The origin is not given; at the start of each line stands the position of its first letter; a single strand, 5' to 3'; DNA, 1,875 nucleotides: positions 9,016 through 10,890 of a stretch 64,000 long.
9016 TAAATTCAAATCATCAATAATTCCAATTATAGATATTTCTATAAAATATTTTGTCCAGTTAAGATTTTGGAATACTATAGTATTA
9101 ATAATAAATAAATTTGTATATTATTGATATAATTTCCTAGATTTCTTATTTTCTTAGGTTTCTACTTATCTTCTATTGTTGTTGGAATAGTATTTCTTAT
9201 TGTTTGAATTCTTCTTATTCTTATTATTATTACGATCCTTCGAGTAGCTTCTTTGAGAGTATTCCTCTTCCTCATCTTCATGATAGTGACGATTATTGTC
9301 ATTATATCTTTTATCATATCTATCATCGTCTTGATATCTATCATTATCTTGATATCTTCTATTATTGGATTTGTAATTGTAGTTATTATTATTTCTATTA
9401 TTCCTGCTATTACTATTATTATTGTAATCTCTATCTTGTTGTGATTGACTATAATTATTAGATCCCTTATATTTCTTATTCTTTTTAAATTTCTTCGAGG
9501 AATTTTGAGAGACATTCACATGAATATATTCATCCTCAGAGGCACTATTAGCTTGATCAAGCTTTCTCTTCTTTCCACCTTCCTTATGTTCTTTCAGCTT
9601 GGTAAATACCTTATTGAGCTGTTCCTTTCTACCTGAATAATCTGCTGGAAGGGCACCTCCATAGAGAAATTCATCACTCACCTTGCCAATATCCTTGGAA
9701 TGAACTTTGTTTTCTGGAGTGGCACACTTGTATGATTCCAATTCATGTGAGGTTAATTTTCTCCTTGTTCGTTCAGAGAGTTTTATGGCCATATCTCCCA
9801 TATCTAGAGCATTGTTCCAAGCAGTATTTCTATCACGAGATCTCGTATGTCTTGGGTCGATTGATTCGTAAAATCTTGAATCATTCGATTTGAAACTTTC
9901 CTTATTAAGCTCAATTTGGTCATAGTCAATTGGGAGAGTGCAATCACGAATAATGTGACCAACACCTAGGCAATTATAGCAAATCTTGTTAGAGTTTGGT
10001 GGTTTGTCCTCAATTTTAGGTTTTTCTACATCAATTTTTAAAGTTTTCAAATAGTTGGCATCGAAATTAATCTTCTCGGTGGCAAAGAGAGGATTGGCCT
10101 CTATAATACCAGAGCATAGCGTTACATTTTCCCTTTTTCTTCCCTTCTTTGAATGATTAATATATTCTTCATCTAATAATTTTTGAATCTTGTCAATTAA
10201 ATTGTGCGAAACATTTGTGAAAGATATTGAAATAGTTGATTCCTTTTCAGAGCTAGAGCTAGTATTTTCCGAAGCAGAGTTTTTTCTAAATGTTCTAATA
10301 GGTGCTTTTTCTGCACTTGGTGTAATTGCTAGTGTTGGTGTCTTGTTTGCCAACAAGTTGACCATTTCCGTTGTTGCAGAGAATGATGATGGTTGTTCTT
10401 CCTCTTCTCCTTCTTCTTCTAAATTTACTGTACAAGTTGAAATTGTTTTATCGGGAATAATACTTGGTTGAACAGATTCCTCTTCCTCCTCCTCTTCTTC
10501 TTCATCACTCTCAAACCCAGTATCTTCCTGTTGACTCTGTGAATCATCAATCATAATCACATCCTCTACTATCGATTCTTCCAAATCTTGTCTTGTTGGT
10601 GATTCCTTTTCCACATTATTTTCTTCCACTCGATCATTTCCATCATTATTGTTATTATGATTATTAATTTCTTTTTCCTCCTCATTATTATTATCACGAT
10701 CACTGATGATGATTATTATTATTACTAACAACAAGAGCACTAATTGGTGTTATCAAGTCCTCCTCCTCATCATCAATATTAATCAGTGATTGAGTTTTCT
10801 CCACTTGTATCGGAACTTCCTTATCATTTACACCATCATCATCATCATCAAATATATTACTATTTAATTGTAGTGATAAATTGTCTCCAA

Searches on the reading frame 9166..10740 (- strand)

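Call 15: search_protein_families(library=pfam, proteins=[window:9166-10740:-], max_evalue=0.001)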
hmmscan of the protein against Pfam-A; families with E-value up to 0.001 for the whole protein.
window:9166-10740:- (524 aa): 1 family
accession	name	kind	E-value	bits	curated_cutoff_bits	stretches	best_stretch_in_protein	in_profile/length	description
PF00098.28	zf-CCHC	-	0.00018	21.9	20.8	1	253-268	2-17/18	Zinc knuckle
